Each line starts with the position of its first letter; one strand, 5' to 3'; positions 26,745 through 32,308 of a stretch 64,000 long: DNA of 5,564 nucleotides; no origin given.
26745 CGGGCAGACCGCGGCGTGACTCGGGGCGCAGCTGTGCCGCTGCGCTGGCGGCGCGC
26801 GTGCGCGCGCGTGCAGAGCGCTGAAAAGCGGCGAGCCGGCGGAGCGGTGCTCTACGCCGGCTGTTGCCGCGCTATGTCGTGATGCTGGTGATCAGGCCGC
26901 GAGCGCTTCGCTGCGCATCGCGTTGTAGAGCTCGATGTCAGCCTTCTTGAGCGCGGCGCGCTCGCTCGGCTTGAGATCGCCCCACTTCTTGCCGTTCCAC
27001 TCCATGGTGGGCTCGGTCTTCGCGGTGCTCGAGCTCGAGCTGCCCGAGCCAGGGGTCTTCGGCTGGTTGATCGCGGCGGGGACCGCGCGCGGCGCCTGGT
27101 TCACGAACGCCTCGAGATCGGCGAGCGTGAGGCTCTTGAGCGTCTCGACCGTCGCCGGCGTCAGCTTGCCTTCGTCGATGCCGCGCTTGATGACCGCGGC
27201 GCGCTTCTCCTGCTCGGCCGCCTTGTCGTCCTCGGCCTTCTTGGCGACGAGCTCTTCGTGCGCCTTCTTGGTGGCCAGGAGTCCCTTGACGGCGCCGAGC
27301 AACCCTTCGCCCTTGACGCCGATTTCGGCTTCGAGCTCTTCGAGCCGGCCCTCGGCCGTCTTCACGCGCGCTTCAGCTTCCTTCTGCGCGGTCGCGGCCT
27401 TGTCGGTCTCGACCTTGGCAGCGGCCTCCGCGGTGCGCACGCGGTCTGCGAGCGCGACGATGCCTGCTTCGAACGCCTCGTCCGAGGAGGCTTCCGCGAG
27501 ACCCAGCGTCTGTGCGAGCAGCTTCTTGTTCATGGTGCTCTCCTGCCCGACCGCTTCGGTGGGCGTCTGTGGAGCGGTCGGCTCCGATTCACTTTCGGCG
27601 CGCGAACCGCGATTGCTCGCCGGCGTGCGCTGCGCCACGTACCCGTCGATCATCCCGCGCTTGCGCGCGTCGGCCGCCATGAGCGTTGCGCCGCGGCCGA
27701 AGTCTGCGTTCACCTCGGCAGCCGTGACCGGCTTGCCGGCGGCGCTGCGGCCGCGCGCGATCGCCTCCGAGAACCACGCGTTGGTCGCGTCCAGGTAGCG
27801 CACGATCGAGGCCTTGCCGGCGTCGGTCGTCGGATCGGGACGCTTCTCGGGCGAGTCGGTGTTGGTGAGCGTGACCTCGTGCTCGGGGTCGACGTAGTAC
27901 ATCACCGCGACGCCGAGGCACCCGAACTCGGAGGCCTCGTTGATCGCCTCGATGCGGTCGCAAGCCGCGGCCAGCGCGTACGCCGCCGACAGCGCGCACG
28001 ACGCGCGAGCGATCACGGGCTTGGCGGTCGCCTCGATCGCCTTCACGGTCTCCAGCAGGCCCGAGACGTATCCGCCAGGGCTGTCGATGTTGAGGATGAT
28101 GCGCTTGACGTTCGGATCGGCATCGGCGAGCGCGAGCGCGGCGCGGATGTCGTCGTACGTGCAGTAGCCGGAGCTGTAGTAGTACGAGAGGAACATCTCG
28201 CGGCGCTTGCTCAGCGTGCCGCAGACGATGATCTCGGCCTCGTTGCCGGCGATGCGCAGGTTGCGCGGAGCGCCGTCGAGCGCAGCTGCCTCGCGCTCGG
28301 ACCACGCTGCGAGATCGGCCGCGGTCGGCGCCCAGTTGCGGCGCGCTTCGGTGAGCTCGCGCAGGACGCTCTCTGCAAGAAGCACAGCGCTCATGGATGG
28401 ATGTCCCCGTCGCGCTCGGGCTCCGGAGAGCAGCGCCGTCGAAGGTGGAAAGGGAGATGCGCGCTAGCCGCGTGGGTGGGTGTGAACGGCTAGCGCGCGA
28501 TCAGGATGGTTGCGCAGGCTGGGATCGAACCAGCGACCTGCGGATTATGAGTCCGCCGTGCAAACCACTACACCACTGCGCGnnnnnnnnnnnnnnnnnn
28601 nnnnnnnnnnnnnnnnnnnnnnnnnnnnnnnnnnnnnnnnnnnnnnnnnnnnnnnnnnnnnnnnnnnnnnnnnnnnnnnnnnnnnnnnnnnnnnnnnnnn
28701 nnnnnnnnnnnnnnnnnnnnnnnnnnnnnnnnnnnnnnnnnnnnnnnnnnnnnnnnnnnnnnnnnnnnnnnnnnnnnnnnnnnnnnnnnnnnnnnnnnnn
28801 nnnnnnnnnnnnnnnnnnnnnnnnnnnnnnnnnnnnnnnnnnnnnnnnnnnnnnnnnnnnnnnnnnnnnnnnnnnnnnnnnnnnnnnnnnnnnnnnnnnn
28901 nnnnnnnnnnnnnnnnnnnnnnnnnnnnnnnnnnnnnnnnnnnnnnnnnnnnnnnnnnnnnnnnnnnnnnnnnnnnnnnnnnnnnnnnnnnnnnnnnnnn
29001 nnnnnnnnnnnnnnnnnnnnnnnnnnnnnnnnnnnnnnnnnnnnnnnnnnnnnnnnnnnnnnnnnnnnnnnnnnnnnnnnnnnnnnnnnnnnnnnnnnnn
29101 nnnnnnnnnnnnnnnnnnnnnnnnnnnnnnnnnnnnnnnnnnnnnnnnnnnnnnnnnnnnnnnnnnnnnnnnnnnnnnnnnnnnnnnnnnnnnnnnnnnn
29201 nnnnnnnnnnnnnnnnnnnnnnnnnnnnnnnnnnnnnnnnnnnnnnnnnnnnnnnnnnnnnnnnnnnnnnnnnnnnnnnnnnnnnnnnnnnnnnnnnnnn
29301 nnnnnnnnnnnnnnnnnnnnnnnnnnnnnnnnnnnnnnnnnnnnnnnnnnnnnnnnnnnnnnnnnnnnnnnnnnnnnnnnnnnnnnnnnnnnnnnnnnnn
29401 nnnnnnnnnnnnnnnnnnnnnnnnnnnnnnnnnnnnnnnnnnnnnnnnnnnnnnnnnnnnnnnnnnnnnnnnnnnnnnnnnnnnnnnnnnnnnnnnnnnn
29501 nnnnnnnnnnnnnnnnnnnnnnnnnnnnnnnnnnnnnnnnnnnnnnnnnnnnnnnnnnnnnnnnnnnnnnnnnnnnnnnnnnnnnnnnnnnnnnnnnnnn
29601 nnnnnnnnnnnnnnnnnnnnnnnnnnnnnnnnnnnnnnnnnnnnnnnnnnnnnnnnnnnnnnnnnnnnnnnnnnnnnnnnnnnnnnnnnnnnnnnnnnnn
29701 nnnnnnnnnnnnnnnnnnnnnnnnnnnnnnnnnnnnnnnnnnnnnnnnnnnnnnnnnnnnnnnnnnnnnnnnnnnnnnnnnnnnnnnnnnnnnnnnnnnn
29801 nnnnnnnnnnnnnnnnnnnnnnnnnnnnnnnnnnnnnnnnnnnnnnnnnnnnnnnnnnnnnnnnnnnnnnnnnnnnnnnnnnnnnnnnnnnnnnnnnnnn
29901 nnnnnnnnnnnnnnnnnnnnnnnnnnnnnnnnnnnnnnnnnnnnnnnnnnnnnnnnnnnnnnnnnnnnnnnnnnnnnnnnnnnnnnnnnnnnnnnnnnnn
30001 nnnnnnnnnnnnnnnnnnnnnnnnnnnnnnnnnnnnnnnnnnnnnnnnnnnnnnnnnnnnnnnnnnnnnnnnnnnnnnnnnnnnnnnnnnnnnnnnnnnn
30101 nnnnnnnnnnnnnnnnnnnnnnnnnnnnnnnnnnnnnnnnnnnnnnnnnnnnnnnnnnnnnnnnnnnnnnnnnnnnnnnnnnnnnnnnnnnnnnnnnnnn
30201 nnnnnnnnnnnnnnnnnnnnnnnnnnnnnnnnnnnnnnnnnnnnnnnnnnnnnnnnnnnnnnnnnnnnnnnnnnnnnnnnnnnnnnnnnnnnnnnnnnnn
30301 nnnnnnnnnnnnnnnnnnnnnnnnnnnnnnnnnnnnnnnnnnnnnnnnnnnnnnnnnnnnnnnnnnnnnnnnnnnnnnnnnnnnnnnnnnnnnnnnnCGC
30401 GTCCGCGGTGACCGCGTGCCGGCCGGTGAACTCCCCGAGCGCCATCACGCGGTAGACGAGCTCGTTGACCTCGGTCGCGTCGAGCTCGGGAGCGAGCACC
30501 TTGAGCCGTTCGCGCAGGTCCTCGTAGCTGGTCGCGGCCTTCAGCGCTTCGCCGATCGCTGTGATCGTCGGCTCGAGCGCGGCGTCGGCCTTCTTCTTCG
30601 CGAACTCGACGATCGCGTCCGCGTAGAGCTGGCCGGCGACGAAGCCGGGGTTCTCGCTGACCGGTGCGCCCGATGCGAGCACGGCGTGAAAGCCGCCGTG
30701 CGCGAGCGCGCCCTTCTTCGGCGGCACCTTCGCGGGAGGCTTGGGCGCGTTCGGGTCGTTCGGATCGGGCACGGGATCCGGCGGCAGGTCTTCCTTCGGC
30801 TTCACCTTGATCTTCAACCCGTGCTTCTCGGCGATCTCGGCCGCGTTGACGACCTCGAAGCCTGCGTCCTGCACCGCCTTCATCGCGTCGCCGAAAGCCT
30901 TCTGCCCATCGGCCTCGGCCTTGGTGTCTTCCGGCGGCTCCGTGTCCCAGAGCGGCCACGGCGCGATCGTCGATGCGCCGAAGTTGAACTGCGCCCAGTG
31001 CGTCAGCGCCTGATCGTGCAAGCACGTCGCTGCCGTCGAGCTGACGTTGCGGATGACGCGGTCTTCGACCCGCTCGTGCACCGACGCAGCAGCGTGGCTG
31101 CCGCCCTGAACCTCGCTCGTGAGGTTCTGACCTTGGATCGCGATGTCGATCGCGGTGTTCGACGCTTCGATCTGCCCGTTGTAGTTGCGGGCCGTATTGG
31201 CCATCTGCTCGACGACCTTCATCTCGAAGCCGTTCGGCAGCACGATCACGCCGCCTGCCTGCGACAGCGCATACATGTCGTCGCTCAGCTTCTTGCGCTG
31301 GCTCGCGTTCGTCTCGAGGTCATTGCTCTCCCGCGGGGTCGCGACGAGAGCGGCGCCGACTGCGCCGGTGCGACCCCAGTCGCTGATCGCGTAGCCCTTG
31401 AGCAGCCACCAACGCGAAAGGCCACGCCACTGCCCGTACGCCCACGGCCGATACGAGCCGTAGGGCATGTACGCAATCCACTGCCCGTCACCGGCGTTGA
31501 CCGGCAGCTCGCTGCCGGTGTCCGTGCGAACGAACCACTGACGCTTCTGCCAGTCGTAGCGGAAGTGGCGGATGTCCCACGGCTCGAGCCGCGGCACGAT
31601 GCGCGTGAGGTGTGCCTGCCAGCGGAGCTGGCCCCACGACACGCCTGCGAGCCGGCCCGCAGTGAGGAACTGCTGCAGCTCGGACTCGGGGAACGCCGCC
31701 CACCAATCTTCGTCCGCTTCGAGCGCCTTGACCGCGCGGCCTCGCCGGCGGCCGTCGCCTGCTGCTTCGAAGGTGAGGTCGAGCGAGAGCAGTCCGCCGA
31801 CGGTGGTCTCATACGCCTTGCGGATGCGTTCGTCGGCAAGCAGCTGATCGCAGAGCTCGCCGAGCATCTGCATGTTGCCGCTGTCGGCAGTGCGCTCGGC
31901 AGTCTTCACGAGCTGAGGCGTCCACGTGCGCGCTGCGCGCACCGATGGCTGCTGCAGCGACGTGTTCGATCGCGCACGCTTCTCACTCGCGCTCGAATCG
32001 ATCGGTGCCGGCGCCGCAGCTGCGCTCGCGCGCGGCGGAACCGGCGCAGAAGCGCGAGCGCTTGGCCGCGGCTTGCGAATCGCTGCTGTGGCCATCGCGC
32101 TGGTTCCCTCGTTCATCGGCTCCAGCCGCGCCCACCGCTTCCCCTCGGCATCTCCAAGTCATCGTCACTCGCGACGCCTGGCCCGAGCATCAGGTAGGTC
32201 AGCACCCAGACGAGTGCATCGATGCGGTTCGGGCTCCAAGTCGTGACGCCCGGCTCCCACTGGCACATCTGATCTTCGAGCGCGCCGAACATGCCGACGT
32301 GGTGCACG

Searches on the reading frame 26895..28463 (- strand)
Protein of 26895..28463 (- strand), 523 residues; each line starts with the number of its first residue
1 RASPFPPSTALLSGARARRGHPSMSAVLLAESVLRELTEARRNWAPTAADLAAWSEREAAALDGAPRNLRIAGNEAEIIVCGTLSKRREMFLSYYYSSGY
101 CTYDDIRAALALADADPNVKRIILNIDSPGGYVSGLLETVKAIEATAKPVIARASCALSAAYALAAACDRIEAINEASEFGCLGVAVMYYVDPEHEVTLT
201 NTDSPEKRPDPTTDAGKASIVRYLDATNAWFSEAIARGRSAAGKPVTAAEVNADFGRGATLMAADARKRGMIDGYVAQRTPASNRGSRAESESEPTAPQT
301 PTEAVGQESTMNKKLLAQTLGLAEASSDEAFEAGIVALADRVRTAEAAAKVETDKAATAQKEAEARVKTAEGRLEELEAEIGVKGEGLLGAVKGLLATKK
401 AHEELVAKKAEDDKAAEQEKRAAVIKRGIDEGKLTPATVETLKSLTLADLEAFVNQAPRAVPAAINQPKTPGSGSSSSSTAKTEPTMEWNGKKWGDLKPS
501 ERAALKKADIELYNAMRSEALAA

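Call 13: search_protein_families(library=phrogs, proteins=[window:26895-28463:-], max_evalue=0.00001)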
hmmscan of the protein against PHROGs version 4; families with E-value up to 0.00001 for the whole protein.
window:26895-28463:- (523 aa): 4 families
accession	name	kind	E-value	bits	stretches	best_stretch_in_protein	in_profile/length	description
phrog_53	-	head and packaging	9.8e-41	141.6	1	28-460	21-490/583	head maturation protease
phrog_4759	-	unknown function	4.8e-12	47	1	67-181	74-187/209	-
phrog_33023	-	unknown function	3.5e-10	40.3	1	71-394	64-391/507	-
phrog_24209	-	unknown function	2.5e-06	28.3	1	102-137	3-38/49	-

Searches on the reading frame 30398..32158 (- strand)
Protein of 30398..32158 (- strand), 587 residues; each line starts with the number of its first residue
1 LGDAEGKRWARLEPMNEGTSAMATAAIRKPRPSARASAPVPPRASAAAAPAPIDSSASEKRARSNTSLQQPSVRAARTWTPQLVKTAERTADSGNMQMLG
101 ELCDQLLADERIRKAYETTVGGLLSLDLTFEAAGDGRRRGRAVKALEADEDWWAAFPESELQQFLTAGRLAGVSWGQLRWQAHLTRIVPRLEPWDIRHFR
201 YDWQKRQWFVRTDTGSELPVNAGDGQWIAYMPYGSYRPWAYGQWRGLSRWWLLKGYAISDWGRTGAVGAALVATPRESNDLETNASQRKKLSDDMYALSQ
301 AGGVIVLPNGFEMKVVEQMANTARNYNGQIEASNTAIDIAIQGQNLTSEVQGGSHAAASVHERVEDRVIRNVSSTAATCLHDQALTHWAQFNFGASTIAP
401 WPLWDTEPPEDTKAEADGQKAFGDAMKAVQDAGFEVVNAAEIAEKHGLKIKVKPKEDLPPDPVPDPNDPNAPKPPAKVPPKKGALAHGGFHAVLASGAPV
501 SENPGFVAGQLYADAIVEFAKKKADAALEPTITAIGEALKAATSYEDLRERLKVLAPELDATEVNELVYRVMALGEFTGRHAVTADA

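Call 13: search_protein_families(library=phrogs, proteins=[window:30398-32158:-], max_evalue=0.00001)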
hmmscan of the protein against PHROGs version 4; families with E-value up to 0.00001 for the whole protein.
window:30398-32158:- (587 aa): 2 families
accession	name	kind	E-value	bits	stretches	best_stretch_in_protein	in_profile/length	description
phrog_113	-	head and packaging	1.1e-32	114.2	1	79-587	46-519/1272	portal protein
phrog_10231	-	unknown function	1.1e-17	65.3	1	307-584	2-255/256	-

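Call 14: search_dna_similar(query=window:30398-32158:-, collection=phages, mode=protein, max_rows=25)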
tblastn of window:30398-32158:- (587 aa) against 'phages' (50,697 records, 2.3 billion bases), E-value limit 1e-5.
Records with a match: 8; places in all: 8; records where one place covers at least 80% of the query: 3.
Best place of each record, by identity: <60% 8.
By first word of the organism name: Meiothermus 2; Myxococcus 2; Rhizobium 2; Thermus 1; Klebsiella 1.
By host as written in the record: Meiothermus sp. 2; Rhizobium radiobacter P007 2; Thermus thermophilus HB8 1; Myxococcus xanthus DZ1 1; Myxococcus sp. 1; Klebsiella pneumoniae 1.
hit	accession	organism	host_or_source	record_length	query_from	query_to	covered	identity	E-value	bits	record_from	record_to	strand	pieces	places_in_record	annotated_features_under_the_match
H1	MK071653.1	Meiothermus phage MMP7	Meiothermus sp.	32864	68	586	88%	36.7%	3e-82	287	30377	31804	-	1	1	DUF935 family protein | head morphogenesis protein | valine--tRNA ligase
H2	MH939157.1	Meiothermus phage MMP17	Meiothermus sp.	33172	68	586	88%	36.7%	3e-82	287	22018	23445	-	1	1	hypothetical protein (x2) | putative head morphogenesis protein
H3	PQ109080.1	Thermus phage Riverbug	Thermus thermophilus HB8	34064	62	586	89%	33.0%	1e-49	191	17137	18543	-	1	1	portal protein | TerS | minor head protein and DNA pilot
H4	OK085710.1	Myxococcus phage Mx4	Myxococcus xanthus DZ1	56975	163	450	49%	34.2%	6e-47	183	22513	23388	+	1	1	putative portal protein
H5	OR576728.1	Myxococcus phage Mx4 ts27htf-1hrm-1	Myxococcus sp.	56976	163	450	49%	34.2%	6e-47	183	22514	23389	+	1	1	hypothetical protein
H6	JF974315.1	Rhizobium phage RR1-B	Rhizobium radiobacter P007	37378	156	421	45%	26.5%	5e-7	59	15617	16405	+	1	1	hypothetical protein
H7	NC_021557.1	Rhizobium phage RR1-B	Rhizobium radiobacter P007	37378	156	421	45%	26.5%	5e-7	59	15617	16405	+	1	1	portal protein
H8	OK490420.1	Klebsiella phage Kp4866-3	Klebsiella pneumoniae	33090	189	448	44%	26.6%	8e-8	62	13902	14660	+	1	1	record has no annotation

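Call 72: find_homologous_proteins(query=window:30398-32158:-, max_evalue=1e-20)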
Query window:30398-32158:- (587 aa): 43 proteins with E <= 1e-20 among 8000 candidates.
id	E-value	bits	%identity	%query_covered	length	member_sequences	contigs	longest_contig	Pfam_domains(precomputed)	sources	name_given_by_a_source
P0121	0.0e+0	1295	100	98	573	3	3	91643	PF06074.19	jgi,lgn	jgi:hypothetical protein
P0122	2.3e-249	847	69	93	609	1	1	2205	PF06074.19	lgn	-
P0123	8.0e-249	845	68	94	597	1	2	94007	PF06074.19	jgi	jgi:hypothetical protein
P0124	1.3e-241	821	68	86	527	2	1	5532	PF06074.19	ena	-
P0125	1.9e-202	692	63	84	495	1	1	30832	PF06074.19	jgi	jgi:phage gp29-like protein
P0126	2.8e-131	457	46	83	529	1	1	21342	PF06074.19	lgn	-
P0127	3.2e-130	453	43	90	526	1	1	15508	PF06074.19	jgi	jgi:phage gp29-like protein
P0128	3.6e-123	430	42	90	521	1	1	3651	PF06074.19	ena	-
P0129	5.5e-122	426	50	70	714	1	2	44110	PF06074.19,PF04233.20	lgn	-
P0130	3.5e-121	423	44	88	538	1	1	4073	PF06074.19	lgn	-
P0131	2.9e-119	417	43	88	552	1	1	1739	PF06074.19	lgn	-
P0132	6.8e-118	413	46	72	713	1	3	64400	PF06074.19,PF04233.20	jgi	jgi:SPP1 gp7 family putative phage head morphogenesis protein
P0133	3.9e-117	410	49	68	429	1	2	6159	PF06074.19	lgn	-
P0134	1.5e-116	408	43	89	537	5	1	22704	PF06074.19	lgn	-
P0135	2.4e-115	404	46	71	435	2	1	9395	PF06074.19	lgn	-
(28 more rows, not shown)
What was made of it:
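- Tried and rejected: Portal homologues are unnamed metagenome proteins, and the nearest isolates are Meiothermus, Thermus and Myxococcus phages at 33-37% identity (calls 14, 72).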

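Call 73: find_encoding_contigs(protein=P0123, flank=10000, max_places=3)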
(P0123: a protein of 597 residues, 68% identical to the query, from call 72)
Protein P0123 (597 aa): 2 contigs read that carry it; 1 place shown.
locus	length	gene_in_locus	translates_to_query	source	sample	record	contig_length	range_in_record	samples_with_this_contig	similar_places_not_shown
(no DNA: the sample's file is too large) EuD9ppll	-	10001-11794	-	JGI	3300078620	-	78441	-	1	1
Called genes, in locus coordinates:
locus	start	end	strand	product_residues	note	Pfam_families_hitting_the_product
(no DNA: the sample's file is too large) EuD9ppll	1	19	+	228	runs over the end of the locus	PF01555:N6_N4_Mtase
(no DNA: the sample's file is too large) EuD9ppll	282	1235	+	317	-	-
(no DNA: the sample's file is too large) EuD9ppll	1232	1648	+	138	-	-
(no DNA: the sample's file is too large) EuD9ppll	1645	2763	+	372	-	-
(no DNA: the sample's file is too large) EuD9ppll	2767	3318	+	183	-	-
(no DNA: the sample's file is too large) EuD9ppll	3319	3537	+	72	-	-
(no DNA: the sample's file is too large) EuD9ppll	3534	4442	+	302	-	-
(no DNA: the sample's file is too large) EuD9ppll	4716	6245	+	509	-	PF07282:Cas12f1-like_TNB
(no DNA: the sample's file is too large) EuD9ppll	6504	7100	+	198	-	-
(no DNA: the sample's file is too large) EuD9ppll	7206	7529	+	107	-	-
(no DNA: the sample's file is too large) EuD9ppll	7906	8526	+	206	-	PF03592:Terminase_2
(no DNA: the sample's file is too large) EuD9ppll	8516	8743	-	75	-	-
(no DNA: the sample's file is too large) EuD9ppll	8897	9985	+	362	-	-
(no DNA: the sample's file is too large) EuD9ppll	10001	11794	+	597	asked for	PF06074:Portal_Mu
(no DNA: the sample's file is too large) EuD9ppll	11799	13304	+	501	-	PF04233:Phage_Mu_F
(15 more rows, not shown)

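Call 74: find_encoding_contigs(protein=P0125, flank=10000, max_places=3)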
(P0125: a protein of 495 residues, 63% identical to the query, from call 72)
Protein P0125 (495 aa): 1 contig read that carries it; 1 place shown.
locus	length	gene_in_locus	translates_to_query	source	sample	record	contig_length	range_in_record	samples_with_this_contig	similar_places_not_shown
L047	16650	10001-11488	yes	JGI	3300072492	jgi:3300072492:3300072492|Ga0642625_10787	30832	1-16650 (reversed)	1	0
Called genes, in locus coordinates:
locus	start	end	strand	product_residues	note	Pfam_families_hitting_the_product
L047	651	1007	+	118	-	-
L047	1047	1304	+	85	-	PF13876:Phage_gp49_66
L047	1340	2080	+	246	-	-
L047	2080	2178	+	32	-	-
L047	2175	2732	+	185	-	-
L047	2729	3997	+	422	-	-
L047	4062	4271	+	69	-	-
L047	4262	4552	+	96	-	-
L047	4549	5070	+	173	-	-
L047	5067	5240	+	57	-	-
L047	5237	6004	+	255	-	-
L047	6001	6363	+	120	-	-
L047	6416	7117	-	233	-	-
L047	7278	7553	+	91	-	-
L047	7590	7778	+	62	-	-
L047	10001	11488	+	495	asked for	PF06074:Portal_Mu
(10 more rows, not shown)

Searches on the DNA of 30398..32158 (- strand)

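Call 75: search_with_rna_model(model_id=R1, source=L047, max_evalue=1)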
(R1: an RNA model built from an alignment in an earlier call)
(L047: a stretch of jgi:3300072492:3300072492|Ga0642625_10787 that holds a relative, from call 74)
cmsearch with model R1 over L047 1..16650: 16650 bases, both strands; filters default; matches with E-value up to 1: 1.
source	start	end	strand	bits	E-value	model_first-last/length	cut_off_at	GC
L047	5568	5649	-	11.9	0.11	1-78/78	no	0.72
